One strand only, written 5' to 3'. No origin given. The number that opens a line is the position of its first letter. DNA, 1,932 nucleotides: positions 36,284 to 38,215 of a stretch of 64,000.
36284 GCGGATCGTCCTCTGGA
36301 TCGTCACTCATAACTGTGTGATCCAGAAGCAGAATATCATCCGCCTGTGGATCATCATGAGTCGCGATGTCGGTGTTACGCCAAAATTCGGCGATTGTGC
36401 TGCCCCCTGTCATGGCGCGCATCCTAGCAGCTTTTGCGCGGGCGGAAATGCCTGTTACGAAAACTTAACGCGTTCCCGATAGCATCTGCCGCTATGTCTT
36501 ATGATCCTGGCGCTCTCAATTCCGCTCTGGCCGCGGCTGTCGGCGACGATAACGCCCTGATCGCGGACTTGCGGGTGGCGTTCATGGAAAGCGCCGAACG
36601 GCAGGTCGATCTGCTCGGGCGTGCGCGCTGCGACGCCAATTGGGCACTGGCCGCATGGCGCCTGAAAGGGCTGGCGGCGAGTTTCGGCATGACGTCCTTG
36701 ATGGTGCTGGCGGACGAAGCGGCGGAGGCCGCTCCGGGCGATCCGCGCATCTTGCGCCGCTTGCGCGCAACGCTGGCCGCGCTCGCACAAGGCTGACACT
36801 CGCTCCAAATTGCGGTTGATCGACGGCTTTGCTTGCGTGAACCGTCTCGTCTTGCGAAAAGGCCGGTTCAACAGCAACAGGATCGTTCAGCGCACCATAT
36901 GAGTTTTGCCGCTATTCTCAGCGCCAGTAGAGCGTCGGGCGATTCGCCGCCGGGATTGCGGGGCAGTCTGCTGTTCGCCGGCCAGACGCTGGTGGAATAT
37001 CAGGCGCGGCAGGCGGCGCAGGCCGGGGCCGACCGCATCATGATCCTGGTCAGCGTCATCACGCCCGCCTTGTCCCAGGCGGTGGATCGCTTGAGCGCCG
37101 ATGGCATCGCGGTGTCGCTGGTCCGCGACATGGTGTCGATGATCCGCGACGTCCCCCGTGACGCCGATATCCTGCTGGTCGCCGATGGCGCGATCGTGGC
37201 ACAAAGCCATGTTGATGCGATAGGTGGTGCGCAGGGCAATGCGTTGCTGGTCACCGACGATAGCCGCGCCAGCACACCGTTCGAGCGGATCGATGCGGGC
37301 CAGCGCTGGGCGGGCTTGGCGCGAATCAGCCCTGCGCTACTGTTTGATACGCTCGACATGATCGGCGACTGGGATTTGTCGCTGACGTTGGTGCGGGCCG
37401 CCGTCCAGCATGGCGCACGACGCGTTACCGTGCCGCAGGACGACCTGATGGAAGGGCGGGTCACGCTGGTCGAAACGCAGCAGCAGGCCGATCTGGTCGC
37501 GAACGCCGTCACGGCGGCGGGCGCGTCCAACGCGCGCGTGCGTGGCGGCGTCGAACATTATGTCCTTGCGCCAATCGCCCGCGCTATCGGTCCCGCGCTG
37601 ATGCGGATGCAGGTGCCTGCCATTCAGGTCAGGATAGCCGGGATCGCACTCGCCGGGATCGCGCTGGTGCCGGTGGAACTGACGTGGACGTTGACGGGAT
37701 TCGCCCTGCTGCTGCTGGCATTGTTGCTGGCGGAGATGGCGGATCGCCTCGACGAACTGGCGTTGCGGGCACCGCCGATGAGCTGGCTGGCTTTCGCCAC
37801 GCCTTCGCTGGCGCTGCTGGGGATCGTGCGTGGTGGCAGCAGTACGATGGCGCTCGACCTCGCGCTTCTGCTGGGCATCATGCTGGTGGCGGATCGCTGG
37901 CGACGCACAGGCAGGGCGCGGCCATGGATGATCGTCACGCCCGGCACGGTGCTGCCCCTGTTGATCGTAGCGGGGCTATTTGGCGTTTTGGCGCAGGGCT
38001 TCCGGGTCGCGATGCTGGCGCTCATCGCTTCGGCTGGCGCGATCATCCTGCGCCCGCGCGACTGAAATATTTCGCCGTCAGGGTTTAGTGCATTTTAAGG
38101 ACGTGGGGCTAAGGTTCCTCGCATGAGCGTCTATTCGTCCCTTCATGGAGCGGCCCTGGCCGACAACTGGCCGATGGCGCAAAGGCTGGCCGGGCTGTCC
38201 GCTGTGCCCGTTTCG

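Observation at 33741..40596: Divergent five-gene cluster pairing a TipN-architecture membrane coiled-coil protein with three proteins whose key catalytic or phospho-acceptor residues are all missing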

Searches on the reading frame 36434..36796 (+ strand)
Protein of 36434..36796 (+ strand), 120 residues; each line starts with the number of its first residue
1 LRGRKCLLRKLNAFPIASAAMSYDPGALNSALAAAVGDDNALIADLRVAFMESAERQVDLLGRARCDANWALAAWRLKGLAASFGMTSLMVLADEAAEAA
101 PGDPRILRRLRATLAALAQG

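Call 3: search_protein_families(library=pfam, proteins=[window:36434-36796:+], max_evalue=0.1)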
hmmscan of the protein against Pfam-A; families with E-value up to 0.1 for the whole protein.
window:36434-36796:+ (120 aa): 1 family
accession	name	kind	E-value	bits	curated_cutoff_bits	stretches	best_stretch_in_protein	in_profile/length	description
PF01627.28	Hpt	-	0.00076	20.1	24.6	1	46-119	2-83/84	Hpt domain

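Call 4: search_protein_families(library=ncbifam, proteins=[window:36434-36796:+], max_evalue=0.1)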
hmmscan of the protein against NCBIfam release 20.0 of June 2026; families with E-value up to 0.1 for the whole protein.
window:36434-36796:+ (120 aa): 0 families

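Call 14: find_homologous_proteins(query=window:36494-36796:+, max_evalue=0.001)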
Query window:36494-36796:+ (100 aa): 1676 proteins with E <= 0.001 among 2376 candidates; the best 120 are listed.
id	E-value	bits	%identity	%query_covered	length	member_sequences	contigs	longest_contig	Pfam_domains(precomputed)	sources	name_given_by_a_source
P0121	3.5e-54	198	100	100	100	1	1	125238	-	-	-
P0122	2.3e-52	192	97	100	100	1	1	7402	-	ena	-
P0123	1.0e-50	187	94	99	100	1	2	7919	-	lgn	-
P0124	6.6e-47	175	87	100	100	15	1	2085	-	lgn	-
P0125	1.7e-46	174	86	100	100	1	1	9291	-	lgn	-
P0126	8.4e-46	172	86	99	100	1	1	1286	-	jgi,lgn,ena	jgi:hypothetical protein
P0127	1.3e-45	171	87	100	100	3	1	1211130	-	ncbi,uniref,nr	ncbi:Hpt domain-containing protein [Sphingobium sp. CAP-1]|uniref:Hpt domain-containing protein n=1 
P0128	1.7e-45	171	85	100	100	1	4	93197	-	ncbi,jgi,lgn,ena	jgi:HPt (histidine-containing phosphotransfer) domain-containing protein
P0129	1.9e-45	170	86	99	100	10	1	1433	-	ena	-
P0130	2.1e-45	170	84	99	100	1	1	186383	-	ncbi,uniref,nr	ncbi:HPt (histidine-containing phosphotransfer) domain-containing protein [Sphingobium sp. OAS761]|u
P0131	2.2e-45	170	86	99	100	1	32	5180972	-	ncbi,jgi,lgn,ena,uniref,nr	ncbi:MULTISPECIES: hypothetical protein [Sphingobium]|jgi:hypothetical protein|uniref:Hpt domain-con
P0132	2.3e-45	170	85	100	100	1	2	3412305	-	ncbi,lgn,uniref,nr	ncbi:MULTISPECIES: Hpt domain-containing protein [Sphingobium]|uniref:Hpt domain-containing protein 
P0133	2.7e-45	170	82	100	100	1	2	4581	PF01627.29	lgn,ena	-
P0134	2.7e-45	170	85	100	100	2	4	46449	-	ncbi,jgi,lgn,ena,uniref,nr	ncbi:hypothetical protein C100_12670 [Sphingobium sp. C100]|jgi:HPt (histidine-containing phosphotra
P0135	3.1e-45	170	86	99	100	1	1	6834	-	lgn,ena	-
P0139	5.6e-45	169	84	100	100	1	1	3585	PF01627.29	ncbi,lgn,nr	ncbi:MAG: Hpt domain-containing protein [bacterium]|nr:Hpt domain-containing protein [bacterium]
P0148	1.3e-44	168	83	99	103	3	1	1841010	PF01627.29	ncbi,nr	ncbi:hypothetical protein SKA58_09721 [Sphingomonas sp. SKA58]|nr:hypothetical protein SKA58_09721 [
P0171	5.8e-44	166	83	99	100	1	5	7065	PF01627.29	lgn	-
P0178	1.3e-43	164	81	100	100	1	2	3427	PF01627.29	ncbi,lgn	ncbi:MAG TPA: Hpt domain-containing protein [Sphingobium sp.]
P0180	1.5e-43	164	83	100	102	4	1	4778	PF01627.29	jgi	jgi:HPt (histidine-containing phosphotransfer) domain-containing protein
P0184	2.0e-43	164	82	100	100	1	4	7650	PF01627.29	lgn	-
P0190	2.6e-43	164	82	100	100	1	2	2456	PF01627.29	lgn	-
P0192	3.4e-43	163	81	100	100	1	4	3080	PF01627.29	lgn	-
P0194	3.5e-43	163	82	99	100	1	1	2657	PF01627.29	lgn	-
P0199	4.8e-43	163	81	100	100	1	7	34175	PF01627.29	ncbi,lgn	ncbi:MAG TPA: Hpt domain-containing protein [Sphingobium sp.]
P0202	5.9e-43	162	80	99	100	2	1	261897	PF01627.29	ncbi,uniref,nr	ncbi:Hpt domain-containing protein [Sphingobium estronivorans]|uniref:Hpt domain-containing protein 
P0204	6.1e-43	162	81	99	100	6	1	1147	PF01627.29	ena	-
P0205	6.4e-43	162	81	100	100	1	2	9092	PF01627.29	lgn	-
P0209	7.8e-43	162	80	100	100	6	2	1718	PF01627.29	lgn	-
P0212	9.1e-43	162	80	100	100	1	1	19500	PF01627.29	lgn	-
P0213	9.9e-43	162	81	99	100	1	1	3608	PF01627.29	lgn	-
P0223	1.6e-42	161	82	100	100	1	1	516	PF01627.29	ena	-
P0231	2.4e-42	160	81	99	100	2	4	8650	PF01627.29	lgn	-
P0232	2.4e-42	160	78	100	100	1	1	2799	PF01627.29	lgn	-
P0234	3.0e-42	160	79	100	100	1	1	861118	PF01627.29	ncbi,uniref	ncbi:Hpt domain-containing protein [Sphingobium mellinum]|uniref:Hpt domain-containing protein n=1 T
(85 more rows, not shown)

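Call 23: find_encoding_contigs(protein=P0131, flank=10000, max_places=3)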
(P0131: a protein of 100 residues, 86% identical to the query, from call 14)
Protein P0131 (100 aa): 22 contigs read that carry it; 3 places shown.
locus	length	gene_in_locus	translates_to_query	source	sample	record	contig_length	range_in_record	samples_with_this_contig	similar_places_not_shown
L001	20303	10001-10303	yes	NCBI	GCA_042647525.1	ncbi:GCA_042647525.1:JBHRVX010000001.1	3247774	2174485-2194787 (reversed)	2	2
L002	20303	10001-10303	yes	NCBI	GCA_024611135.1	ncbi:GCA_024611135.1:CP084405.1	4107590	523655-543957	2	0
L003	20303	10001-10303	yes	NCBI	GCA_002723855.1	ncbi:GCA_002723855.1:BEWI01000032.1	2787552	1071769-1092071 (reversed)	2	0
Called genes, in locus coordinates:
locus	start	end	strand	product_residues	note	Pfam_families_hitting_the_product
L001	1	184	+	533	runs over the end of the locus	PF01039:Carboxyl_trans, PF03255:ACCA (weak)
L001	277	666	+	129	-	PF04480:DUF559, PF18741:MTES_1575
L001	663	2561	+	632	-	PF00289:Biotin_carb_N, PF02786:CPSase_L_D2, PF02222:ATP-grasp, PF07478:Dala_Dala_lig_C, PF02785:Biotin_carb_C, PF00364:Biotin_lipoyl, PF25917:BSH_RND (weak), PF25919:BSH_CusB, +1 more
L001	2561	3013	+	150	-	PF19315:MC_hydratase, PF01575:MaoC_dehydratas, PF13452:FAS1_DH_region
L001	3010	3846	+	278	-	PF03328:HpcH_HpaI, PF15617:C-C_Bond_Lyase (weak)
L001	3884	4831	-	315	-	PF09939:DUF2171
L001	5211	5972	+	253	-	PF00293:NUDIX (faint)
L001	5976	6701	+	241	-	PF06904:Extensin-like_C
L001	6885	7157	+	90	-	PF14026:SCO4226-like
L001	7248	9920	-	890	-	-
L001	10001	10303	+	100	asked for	-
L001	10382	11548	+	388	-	-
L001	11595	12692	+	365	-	PF10098:DUF2336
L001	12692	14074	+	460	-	PF02518:HATPase_c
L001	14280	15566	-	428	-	PF00285:Citrate_synt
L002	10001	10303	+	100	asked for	-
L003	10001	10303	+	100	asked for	-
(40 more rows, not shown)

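Call 66: search_solved_structures(query=A7, max_evalue=10, show_alignments=3)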
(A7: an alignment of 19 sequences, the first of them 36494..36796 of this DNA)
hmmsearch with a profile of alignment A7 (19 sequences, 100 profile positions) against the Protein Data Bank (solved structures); distinct sequences matched with E-value up to 10: 10.
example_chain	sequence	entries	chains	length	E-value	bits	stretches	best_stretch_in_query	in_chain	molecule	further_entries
8pu6_A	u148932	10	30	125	0.0072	19.5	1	65-98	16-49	Gag protein (Fragment)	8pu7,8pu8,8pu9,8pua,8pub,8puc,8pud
8ere_A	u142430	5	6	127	0.0072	19.5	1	65-98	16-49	capsid protein p24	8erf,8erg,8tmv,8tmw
1g03_A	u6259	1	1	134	0.0096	19.1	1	65-98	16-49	HTLV-I CAPSID PROTEIN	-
9n92_A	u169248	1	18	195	0.014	18.6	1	65-98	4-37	Gag protein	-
9n0w_B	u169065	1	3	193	0.017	18.3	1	65-98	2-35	Gag protein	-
8eri_A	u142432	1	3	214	0.018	18.2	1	65-98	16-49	capsid protein p24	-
1qrj_A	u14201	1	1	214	0.018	18.2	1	65-98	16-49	HTLV-I CAPSID PROTEIN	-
8pug_A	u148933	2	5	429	0.091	16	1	65-98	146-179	Gag polyprotein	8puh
7bqs_A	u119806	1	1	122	0.32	14.3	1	48-99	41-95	Nomur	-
9exk_A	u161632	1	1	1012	0.48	13.7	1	9-55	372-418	De novo designed protein K12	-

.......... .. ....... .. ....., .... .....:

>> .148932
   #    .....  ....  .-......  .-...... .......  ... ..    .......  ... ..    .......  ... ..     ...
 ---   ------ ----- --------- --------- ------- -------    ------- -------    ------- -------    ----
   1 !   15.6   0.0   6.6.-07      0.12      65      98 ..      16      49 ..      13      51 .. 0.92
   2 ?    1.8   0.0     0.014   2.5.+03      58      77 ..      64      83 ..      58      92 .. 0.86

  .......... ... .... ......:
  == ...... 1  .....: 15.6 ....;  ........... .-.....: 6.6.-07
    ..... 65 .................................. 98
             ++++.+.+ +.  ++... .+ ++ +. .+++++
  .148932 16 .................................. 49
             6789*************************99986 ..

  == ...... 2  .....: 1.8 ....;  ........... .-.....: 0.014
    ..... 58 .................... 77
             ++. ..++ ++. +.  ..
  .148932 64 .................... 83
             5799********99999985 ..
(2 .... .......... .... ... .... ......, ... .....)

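Call 67: search_protein_families(library=pfam, alignment_id=A7, max_evalue=0.01)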
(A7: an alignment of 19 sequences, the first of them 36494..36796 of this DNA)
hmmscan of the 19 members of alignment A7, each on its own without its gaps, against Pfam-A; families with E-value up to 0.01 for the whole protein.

A. member 1, window:36494-36796:+ (100 aa): 1 family
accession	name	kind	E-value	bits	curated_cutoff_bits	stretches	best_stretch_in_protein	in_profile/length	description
PF01627.28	Hpt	-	0.00047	20.8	24.6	1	26-99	2-83/84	Hpt domain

B. families by the number of members that match (of 19 scanned): 1 family
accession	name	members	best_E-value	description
PF01627.28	Hpt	12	4.7e-07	Hpt domain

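Call 113: search_protein_families(library=padloc, proteins=[window:36494-36796:+], max_evalue=0.001)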
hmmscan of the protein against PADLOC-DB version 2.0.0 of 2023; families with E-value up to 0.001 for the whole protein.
window:36494-36796:+ (100 aa): 0 families

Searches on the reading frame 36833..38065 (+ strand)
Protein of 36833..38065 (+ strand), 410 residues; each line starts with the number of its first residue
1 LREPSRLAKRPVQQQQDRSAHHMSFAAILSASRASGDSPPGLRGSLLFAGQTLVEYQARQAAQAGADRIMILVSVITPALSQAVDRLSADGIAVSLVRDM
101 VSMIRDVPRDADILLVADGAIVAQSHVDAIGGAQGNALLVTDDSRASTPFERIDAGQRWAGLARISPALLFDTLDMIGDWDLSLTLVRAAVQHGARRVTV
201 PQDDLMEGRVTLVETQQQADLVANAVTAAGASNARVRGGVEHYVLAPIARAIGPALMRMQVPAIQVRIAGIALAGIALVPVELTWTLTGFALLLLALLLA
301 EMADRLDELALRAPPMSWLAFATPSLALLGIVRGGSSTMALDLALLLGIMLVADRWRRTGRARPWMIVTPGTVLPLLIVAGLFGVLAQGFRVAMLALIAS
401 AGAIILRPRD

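Call 3: search_protein_families(library=pfam, proteins=[window:36833-38065:+], max_evalue=0.1)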
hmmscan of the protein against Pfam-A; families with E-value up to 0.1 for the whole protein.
window:36833-38065:+ (410 aa): 1 family
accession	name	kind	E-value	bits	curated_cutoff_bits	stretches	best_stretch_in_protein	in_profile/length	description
PF12804.13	NTP_transf_3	-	0.027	15.1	27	0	43-84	16-55/160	MobA-like NTP transferase domain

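Call 4: search_protein_families(library=ncbifam, proteins=[window:36833-38065:+], max_evalue=0.1)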
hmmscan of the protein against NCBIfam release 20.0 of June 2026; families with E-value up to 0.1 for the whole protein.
window:36833-38065:+ (410 aa): 2 families
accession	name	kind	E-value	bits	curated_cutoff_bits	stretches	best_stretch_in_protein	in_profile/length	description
NF003698.1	PRK05309.1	equivalog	0.017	15.5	111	1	41-102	46-107/120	30S ribosomal protein S11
TIGR03632.1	uS11_bact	equivalog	0.035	14.5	154.5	1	41-102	45-106/117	30S ribosomal protein S11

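Call 18: search_solved_structures(query=window:36899-38065:+, max_evalue=10, show_alignments=2)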
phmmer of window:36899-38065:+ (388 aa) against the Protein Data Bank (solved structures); distinct sequences matched with E-value up to 10: 8.
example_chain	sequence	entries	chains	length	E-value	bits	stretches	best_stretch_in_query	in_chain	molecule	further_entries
8rd8_KU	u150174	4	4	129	0.43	13.1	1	11-80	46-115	Small ribosomal subunit protein uS11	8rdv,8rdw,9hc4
5tcu_S2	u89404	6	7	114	0.94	12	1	6-80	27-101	30S ribosomal protein S11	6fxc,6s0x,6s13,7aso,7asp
5t7v_S2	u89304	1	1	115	0.95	12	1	6-80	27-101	30S ribosomal protein S11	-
5li0_k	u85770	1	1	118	1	11.8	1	6-80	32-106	30S ribosomal protein S11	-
9rvc_K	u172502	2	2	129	1.3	11.5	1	6-80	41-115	Small ribosomal subunit protein uS11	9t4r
5nd8_k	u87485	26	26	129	1.3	11.5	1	6-80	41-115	30S ribosomal protein S11 | Small ribosomal subunit protein uS11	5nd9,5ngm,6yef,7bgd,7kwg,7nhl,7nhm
6dzi_t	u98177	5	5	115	1.7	11.2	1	18-79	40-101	30S ribosomal protein S11 | Small ribosomal subunit protein uS11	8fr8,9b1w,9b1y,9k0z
8g01_B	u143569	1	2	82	2.2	10.8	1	263-307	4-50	GPE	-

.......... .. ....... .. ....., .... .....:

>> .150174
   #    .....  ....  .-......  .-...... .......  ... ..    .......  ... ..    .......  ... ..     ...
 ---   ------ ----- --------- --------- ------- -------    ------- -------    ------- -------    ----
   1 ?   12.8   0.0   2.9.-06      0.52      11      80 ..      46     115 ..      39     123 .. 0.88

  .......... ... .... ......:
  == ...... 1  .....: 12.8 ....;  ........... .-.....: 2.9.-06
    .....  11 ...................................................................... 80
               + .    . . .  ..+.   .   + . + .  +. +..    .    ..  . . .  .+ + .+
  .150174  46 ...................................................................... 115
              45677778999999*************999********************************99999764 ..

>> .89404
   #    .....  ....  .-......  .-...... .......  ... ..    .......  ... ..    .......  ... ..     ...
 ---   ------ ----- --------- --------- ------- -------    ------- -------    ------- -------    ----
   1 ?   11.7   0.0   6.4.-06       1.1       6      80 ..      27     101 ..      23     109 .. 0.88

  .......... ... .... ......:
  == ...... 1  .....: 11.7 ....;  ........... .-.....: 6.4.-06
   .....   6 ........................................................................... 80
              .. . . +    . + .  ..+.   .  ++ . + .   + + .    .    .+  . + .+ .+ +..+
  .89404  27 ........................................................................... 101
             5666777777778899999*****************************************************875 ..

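Call 27: find_homologous_proteins(query=window:36899-38065:+, max_evalue=0.001)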
Query window:36899-38065:+ (388 aa): 355 proteins with E <= 0.001 among 8000 candidates; the best 120 are listed.
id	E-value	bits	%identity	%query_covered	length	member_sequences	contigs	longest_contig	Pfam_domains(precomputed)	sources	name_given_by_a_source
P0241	1.8e-217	740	94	100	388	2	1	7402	-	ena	-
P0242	2.2e-214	730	91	100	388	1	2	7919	-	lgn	-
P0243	1.1e-195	668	85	100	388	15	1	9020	-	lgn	-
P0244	1.1e-192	658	85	100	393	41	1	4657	-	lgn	-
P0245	2.0e-179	615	78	100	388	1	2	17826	-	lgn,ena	-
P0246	2.7e-179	614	77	99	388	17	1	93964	-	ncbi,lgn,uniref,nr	ncbi:hypothetical protein [Sphingobium sp. WCS2017Hpa-17]|uniref:hypothetical protein n=1 Tax=Sphing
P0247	2.8e-179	614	77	100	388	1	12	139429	-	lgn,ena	-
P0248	3.8e-179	614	76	100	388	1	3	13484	-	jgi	jgi:hypothetical protein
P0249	4.4e-179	613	77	100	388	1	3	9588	-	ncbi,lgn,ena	-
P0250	5.7e-179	613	77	99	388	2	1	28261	-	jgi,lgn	jgi:hypothetical protein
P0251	7.7e-179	613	77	100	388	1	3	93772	-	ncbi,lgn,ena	-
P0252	9.3e-179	612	77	100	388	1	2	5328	-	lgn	-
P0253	1.2e-178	612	77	100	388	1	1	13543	-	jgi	jgi:hypothetical protein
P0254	1.5e-178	612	77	100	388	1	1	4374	-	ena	-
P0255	1.6e-178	612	77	99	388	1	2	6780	-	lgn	-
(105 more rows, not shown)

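Call 49: predict_structure(alignment_id=A3)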
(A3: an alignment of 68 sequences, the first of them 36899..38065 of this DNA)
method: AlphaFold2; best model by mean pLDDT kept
length: 388 residues; sequences in the alignment: 68
mean_pLDDT: 64.3   pTM: 0.52
mean pLDDT of the five models: 64.3, 59.8, 59.7, 58.5, 56.2
residues with pLDDT >= 90: 38; 70-90: 102; 50-70: 152; < 50: 96
segments of 3 or more residues with pLDDT < 50: 1-30, 79-83, 119-136, 156-158, 177-212
pLDDT, mean of each block of 10 residues (from residue 1): 29 31 43 62 58 62 69 56 54 54 57 57 35 46 66 53 61 53 38 43 45 58 71 68 87 91 90 89 67 69 90 87 88 70 79 89 89 88 68
secondary structure, 60 per line:
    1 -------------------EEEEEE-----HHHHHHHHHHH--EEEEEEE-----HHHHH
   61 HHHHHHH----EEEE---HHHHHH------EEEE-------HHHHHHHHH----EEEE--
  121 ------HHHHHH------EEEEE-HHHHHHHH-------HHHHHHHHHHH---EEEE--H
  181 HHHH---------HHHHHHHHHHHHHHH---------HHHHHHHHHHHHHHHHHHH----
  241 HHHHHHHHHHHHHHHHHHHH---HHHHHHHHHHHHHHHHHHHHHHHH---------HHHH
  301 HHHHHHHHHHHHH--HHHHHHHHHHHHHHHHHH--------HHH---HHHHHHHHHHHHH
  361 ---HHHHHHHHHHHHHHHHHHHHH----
elements in order: E20-25 H31-41 E44-50 H56-67 E72-75 H79-84 E91-94 H102-110 E115-118 H127-132 E139-143 H145-152 H160-170 E174-177 H180-184 H194-208 H218-236 H241-260 H264-287 H297-313 H316-333 H348-360 H364-384

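Call 53: fold_search(model_id=the predicted structure, library=pdb)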
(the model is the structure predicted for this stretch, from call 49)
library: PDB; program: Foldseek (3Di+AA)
matches with E <= 10: 1586; with E <= 0.001: 5
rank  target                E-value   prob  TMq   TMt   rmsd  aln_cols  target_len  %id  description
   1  4o6n_A                4.0e-07  1.00  0.57  0.64   5.8       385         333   10  Structure of AF2299, a CDP-alcohol phosphotransferase (CDP-bound) (released 2014-05-14)
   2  4q7c_A                1.2e-06  1.00  0.56  0.64   5.9       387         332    9  Structure of AF2299, a CDP-alcohol phosphotransferase (released 2014-05-28)
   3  4o6m_B                1.5e-06  1.00  0.56  0.63   6.3       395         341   10  Structure of AF2299, a CDP-alcohol phosphotransferase (CMP-bound) (released 2014-05-14)
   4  3duv_A                4.7e-04  1.00  0.28  0.42   9.1       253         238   13  Crystal structure of 3-deoxy-manno-octulosonate cytidylyltransferase from Haemophilus influenzae complexed with the su (released 2008-12-09)
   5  4y7v                  7.1e-04  1.00  0.32  0.52   5.1       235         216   16  Structural analysis of MurU (released 2015-03-18)
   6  8x7s_B                1.0e-03  1.00  0.33  0.33   7.5       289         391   13  Crystal structure of tlr0611 (released 2024-11-27)
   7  4y7u                  1.4e-03  1.00  0.32  0.50   5.5       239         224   16  Structural analysis of MurU (released 2015-03-18)
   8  8x7s_C                5.0e-03  1.00  0.33  0.34   6.8       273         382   11  Crystal structure of tlr0611 (released 2024-11-27)
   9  8hhd_A                6.5e-03  1.00  0.32  0.51   5.9       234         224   17  Crystal structure of PaMurU (released 2023-11-22)
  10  5xhw                  6.9e-02  0.92  0.22  0.35   6.4       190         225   10  Crystal structure of HddC from Yersinia pseudotuberculosis (released 2018-04-25)
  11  9c5i_B                7.2e-02  0.75  0.20  0.29  12.0       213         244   15  Trypanosoma cruzi beta-3-HBDH APO structure (C2 space group) (released 2025-08-27)
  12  3mjt_B                8.0e-02  0.99  0.18  0.15   9.3       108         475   21  Structure of A-type Ketoreductases from Modular Polyketide Synthase (released 2010-08-18)
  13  4fxf_B                8.0e-02  0.08  0.12  0.10  22.1       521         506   10  Structure of M2 pyruvate kinase in complex with phenylalanine (released 2013-03-27)
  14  9c5l_C                8.4e-02  0.69  0.19  0.27  10.9       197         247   15  Trypanosoma cruzi beta-3-HBDH R19T/K20S/C64Y mutant in complex with NADH and malonate (C2 space group) (released 2025-08-27)
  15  9c5m_B                8.4e-02  0.57  0.19  0.25  12.1       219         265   15  Trypanosoma cruzi R19T/K20S/C64Y mutant beta-3-HBDH structure in complex with NADH and malonate (P1 space group) (released 2025-08-27)
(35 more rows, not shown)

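Call 113: search_protein_families(library=padloc, proteins=[window:36899-38065:+], max_evalue=0.001)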
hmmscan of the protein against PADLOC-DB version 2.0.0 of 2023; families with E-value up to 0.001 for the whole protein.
window:36899-38065:+ (388 aa): 0 families

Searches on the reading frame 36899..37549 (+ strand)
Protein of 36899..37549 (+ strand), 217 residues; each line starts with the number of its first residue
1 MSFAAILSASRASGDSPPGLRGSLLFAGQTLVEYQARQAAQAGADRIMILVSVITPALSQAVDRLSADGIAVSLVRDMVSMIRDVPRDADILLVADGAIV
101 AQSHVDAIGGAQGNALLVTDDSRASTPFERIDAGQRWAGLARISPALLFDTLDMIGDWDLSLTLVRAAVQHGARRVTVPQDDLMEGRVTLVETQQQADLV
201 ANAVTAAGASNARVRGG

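Call 20: search_protein_families(library=pfam, proteins=[window:36899-37549:+], max_evalue=10)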
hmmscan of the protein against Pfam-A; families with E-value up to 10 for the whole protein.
window:36899-37549:+ (217 aa): 3 families
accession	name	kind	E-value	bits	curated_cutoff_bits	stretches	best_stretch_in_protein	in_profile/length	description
PF12804.13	NTP_transf_3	-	0.0041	17.8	27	1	21-62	16-55/160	MobA-like NTP transferase domain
PF00411.24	Ribosomal_S11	-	0.056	14.3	25.1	1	21-87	38-104/110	Ribosomal protein S11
PF00218.27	IGPS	-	0.24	11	27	1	33-64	121-152/254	Indole-3-glycerol phosphate synthase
